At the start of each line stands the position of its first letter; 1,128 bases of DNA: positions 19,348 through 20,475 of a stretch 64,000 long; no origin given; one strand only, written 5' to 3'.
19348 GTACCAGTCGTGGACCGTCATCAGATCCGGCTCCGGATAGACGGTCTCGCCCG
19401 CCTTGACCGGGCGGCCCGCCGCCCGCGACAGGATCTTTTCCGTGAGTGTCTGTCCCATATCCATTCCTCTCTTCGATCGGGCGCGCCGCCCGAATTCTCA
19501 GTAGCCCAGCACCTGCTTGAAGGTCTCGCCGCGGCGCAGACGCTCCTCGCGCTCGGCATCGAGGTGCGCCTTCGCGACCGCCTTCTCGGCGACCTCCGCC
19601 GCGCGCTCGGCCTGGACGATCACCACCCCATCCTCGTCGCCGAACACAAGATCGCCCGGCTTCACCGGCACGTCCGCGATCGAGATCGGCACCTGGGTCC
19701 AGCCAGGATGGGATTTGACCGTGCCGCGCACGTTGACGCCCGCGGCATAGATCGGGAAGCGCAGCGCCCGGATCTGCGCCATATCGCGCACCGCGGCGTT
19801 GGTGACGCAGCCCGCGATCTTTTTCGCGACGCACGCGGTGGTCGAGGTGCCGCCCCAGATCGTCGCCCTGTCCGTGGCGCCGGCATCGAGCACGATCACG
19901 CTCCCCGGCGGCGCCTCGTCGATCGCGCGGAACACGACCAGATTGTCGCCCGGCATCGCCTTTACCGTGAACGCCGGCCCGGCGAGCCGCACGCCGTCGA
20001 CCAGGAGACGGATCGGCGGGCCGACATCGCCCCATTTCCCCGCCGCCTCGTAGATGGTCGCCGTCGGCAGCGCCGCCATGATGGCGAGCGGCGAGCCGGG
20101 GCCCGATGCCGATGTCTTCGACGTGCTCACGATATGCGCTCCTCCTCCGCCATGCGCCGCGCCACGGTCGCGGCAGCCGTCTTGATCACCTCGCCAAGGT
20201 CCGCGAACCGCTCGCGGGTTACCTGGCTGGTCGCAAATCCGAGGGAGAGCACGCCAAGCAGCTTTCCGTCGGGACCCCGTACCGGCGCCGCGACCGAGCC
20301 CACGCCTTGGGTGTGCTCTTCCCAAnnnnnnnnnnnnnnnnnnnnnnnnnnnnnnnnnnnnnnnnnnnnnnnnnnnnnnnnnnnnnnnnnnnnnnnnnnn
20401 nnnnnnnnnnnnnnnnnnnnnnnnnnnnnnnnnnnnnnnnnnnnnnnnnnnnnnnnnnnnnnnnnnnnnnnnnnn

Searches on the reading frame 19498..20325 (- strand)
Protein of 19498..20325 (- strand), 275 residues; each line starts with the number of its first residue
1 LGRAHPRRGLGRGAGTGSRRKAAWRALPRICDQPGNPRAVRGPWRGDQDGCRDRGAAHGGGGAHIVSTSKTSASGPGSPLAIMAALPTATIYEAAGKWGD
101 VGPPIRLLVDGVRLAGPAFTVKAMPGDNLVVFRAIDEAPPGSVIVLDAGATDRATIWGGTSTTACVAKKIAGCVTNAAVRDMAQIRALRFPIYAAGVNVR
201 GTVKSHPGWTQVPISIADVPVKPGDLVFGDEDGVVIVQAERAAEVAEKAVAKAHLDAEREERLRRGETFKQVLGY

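Call 22: search_protein_families(library=pfam, proteins=[window:19498-20325:-])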
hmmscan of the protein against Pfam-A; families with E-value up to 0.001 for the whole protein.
window:19498-20325:- (275 aa): 1 family
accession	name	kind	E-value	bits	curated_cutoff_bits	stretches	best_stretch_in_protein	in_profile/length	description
PF03737.21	RraA-like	-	6.2e-40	137.3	24.5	1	88-236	1-152/152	Aldolase/RraA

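Call 49: search_protein_families(library=ncbifam, proteins=[window:19498-20325:-], max_evalue=0.00001)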
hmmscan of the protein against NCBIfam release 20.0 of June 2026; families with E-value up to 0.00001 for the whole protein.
window:19498-20325:- (275 aa): 10 families
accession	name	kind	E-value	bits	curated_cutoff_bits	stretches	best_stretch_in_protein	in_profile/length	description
NF004850.0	PRK06201.1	subfamily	2.7e-48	164.4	231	1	81-268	21-208/222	hypothetical protein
NF006731.0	PRK09262.1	equivalog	9.8e-41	139.7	179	1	82-267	23-208/229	4-carboxy-4-hydroxy-2-oxoadipate aldolase/oxaloacetate decarboxylase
TIGR02798.1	ligK_PcmE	equivalog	4.9e-37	127.7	304.5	1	83-267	18-202/222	4-carboxy-4-hydroxy-2-oxoadipate aldolase/oxaloacetate decarboxylase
NF005442.0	PRK07028.1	equivalog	2.4e-34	118.7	593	1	88-273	238-421/430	bifunctional hexulose-6-phosphate synthase/ribonuclease regulator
NF006093.0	PRK08245.1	subfamily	1.6e-26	93.2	208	1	132-270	79-218/240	hypothetical protein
NF006875.0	PRK09372.1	equivalog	6.6e-21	74.7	136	1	113-240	31-157/161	ribonuclease E activity regulator RraA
TIGR01935.1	NOT-MenG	subfamily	9.4e-17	61.2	123.8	1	113-236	27-149/150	RraA family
NF009399.0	PRK12764.1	equivalog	1.1e-15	57.7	444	1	133-268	339-475/501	fumarylacetoacetate hydrolase family protein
NF009134.0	PRK12487.1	equivalog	4.7e-15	55.7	196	1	116-238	34-155/161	putative 4-hydroxy-4-methyl-2-oxoglutarate aldolase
TIGR02998.1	RraA_entero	equivalog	3.4e-07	30.5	241.25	1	114-239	32-156/161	ribonuclease E activity regulator RraA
